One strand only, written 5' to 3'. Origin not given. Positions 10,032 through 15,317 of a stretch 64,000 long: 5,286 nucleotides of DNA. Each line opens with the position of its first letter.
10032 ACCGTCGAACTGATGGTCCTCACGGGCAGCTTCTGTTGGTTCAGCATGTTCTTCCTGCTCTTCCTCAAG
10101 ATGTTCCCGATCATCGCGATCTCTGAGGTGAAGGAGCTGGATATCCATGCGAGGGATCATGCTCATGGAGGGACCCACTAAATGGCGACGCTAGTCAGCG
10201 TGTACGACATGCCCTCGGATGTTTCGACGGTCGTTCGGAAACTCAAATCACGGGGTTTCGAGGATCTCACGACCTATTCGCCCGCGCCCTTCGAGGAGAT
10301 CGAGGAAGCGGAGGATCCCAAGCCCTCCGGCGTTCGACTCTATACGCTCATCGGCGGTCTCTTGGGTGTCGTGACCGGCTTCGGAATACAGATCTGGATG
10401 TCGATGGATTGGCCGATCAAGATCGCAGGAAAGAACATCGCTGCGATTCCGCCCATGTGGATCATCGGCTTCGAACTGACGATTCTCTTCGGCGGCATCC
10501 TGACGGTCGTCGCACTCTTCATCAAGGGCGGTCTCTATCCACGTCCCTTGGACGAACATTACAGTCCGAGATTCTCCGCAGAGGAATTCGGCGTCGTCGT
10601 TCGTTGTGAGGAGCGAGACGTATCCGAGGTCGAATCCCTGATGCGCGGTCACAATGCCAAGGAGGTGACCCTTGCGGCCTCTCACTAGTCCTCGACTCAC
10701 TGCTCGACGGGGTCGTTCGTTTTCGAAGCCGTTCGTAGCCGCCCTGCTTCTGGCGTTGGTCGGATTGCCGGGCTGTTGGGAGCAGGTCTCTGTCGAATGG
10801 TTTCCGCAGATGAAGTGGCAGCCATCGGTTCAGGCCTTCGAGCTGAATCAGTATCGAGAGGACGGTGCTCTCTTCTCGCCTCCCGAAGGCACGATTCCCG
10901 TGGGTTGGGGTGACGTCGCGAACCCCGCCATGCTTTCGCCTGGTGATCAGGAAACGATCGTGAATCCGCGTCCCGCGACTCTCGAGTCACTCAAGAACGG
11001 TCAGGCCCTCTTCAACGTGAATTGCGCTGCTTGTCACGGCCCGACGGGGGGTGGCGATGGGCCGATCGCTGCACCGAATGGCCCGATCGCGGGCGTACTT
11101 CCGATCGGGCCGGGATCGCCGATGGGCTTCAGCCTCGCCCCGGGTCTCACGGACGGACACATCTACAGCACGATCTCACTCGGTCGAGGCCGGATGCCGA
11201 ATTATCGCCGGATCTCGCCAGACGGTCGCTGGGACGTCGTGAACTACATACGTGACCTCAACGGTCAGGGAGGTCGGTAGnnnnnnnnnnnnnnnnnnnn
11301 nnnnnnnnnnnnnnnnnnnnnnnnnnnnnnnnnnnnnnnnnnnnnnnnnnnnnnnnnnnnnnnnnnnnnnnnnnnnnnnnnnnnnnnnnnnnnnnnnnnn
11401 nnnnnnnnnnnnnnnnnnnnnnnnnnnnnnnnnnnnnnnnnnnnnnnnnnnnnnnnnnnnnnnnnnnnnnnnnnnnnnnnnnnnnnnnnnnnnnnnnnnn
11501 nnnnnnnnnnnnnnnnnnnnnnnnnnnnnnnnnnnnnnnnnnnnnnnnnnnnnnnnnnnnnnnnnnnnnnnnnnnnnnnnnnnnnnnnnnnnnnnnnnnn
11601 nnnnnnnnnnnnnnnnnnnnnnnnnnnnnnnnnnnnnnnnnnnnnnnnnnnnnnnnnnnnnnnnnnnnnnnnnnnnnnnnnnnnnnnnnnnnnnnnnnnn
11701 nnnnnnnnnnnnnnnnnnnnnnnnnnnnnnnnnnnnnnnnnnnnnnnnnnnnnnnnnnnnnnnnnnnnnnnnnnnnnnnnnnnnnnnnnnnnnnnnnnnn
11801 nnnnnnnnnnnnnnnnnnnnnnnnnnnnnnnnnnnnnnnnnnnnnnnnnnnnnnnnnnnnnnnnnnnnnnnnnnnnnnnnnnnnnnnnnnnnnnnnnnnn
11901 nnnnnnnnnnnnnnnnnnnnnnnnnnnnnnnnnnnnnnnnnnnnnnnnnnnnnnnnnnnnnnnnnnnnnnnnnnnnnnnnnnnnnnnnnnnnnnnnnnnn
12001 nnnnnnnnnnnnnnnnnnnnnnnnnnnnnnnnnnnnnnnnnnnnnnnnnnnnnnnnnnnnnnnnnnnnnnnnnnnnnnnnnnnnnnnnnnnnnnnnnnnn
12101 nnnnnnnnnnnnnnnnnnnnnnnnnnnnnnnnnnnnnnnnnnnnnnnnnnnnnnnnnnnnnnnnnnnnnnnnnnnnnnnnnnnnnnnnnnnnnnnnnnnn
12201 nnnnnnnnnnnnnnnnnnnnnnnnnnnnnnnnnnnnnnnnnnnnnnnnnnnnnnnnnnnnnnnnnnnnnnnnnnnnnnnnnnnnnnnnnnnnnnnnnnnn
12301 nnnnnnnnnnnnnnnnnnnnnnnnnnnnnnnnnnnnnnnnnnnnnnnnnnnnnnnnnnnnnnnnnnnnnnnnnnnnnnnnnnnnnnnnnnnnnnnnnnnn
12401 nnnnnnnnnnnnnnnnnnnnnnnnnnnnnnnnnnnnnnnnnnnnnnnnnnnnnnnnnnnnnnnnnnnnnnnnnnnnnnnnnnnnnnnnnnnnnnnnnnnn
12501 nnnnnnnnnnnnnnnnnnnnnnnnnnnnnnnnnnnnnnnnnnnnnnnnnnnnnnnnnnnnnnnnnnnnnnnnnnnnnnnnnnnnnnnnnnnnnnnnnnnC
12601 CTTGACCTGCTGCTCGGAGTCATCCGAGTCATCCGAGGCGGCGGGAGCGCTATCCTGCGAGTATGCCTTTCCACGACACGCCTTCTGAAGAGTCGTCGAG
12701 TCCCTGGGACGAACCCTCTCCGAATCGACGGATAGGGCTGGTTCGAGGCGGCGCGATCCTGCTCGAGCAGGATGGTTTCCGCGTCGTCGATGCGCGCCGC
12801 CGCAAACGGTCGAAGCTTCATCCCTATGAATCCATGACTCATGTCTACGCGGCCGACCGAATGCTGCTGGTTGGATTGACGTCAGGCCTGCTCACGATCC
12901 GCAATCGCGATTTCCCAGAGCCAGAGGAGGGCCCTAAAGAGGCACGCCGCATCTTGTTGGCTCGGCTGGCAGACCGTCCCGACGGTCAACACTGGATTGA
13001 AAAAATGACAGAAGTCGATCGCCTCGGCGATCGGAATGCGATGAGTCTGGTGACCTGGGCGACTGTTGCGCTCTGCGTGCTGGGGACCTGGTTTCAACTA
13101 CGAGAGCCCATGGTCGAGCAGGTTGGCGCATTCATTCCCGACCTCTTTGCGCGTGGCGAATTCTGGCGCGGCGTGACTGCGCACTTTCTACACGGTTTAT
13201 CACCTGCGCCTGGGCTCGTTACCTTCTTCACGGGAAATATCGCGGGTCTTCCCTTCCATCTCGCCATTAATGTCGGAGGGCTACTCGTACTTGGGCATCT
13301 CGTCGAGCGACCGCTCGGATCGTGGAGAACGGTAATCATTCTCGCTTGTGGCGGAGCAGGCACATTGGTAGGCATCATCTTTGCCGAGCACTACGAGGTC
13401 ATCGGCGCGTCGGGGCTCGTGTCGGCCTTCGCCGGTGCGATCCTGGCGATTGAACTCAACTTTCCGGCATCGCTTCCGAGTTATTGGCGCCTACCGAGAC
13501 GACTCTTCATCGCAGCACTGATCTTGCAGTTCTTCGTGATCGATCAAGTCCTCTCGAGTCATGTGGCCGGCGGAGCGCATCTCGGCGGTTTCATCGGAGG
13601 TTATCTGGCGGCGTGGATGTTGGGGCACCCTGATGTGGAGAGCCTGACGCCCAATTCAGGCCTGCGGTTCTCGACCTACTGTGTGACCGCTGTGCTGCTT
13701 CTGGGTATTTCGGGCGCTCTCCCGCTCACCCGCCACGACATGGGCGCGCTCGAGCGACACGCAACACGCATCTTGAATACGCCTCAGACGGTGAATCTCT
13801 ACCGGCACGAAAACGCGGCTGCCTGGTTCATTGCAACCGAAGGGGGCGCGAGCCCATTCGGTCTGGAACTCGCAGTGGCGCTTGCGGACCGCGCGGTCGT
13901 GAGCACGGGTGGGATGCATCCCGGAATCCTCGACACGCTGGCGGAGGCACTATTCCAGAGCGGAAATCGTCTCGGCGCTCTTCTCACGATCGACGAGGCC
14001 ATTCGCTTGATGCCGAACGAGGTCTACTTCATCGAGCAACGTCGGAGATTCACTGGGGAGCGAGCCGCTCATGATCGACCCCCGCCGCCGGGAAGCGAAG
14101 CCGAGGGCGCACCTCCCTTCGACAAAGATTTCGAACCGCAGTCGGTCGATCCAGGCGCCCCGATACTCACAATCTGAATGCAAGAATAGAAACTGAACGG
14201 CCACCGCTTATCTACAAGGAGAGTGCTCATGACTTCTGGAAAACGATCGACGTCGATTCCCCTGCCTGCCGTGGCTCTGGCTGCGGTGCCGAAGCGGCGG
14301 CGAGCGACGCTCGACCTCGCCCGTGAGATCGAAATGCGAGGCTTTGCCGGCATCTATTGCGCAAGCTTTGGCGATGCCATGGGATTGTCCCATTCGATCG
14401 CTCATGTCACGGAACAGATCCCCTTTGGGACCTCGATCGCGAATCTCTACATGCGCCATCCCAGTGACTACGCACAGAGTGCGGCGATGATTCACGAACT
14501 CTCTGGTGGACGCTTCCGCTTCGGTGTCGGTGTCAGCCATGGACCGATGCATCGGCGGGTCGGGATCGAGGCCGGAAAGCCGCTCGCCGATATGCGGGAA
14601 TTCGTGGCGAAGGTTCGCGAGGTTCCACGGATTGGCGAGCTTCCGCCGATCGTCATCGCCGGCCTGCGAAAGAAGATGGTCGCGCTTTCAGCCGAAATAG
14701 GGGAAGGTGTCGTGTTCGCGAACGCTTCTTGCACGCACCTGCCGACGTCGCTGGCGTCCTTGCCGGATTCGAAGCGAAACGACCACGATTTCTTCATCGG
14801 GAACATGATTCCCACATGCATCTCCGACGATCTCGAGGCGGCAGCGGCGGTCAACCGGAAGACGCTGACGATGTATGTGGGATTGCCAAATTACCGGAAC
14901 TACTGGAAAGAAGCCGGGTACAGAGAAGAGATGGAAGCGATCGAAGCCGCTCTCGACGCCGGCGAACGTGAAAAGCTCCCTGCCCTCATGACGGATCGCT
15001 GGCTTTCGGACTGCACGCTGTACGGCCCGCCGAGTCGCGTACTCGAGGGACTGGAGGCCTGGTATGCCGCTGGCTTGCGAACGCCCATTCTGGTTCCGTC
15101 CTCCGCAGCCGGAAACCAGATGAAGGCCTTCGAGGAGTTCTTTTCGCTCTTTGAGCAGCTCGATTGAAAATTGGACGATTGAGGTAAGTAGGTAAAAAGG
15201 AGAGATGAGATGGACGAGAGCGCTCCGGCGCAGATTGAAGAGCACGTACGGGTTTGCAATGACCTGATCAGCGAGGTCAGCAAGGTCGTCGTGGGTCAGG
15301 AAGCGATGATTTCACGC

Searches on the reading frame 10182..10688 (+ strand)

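Call 7: search_protein_families(library=pfam, proteins=[window:10182-10688:+], max_evalue=0.001)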
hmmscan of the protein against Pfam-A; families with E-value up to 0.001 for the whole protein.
window:10182-10688:+ (168 aa): 1 family
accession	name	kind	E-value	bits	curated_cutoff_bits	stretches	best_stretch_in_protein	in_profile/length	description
PF11821.13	ActD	-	5.3e-38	130.8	25.7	1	4-163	3-169/170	Alternative complex III, ActD subunit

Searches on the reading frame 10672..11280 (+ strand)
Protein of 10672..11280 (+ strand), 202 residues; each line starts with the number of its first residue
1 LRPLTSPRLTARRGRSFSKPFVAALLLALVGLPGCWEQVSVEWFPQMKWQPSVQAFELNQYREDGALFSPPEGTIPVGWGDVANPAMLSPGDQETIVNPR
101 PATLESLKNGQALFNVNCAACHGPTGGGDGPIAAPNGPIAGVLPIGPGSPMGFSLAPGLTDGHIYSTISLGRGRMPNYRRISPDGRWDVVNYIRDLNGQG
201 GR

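Call 7: search_protein_families(library=pfam, proteins=[window:10672-11280:+], max_evalue=0.001)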
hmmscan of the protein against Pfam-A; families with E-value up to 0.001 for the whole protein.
window:10672-11280:+ (202 aa): 2 families
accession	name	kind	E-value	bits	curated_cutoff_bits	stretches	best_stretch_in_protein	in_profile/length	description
PF13442.11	Cytochrome_CBB3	-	1.3e-10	41.9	27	1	107-193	3-68/68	Cytochrome C oxidase, cbb3-type, subunit III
PF00034.26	Cytochrom_C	-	6.2e-10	40.7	21.3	1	108-196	2-89/90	Cytochrome c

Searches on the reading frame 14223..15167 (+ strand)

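Call 7: search_protein_families(library=pfam, proteins=[window:14223-15167:+], max_evalue=0.001)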
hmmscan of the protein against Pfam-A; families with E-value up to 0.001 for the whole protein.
window:14223-15167:+ (314 aa): 1 family
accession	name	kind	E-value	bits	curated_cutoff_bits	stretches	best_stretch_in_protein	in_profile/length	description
PF00296.26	Bac_luciferase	-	3.1e-36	125.8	27.9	1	25-286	21-313/314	Luciferase-like monooxygenase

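Call 62: search_protein_families(library=ncbifam, proteins=[window:14223-15167:+], max_evalue=0.00001)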
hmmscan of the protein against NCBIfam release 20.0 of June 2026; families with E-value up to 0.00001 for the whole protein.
window:14223-15167:+ (314 aa): 13 families
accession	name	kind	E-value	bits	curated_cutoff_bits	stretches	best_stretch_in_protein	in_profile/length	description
TIGR04024.1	F420_NP1902A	hypoth_equivalog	5.2e-25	87.9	345.4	2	28-135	16-126/330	TIGR04024 family LLM class F420-dependent oxidoreductase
TIGR03559.1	F420_Rv3520c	subfamily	4.2e-24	85.2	335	2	28-136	14-125/325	LLM class F420-dependent oxidoreductase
TIGR03620.1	F420_MSMEG_4141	subfamily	2.5e-23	82.8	219.8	1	22-236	13-218/280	TIGR03620 family F420-dependent LLM class oxidoreductase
TIGR03841.1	F420_Rv3093c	subfamily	2.3e-22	79.8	213.65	2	141-294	147-298/298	LLM class F420-dependent oxidoreductase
TIGR03617.1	F420_MSMEG_2256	subfamily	3.8e-19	68.8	278.15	2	33-133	1-103/318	TIGR03617 family F420-dependent LLM class oxidoreductase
TIGR03564.1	F420_MSMEG_4879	subfamily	9e-19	68.1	234.25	1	31-134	3-109/265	TIGR03564 family F420-dependent LLM class oxidoreductase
NF002619.0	PRK02271.1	equivalog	4.8e-17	62.2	276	1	52-134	42-124/329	5,10-methylenetetrahydromethanopterin reductase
TIGR03555.1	F420_mer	equivalog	2.9e-13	49.9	348.7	1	57-133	45-121/325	5,10-methylenetetrahydromethanopterin reductase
TIGR03857.1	F420_MSMEG_2249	hypoth_equivalog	9.2e-13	48.1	218.4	1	19-133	6-122/329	TIGR03857 family LLM class F420-dependent oxidoreductase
TIGR03619.1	F420_Rv2161c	subfamily_domain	2e-10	40.7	166.9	1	59-104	53-98/247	TIGR03619 family F420-dependent LLM class oxidoreductase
TIGR03621.1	F420_MSMEG_2516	subfamily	2.5e-10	40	213.15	1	22-167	9-177/295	TIGR03621 family F420-dependent LLM class oxidoreductase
TIGR03571.1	lucif_BA3436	subfamily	1.5e-07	31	303.9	1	48-103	59-120/304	TIGR03571 family LLM class oxidoreductase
TIGR03560.1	F420_Rv1855c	subfamily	1.6e-06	28.1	231.4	1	58-105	58-105/227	TIGR03560 family F420-dependent LLM class oxidoreductase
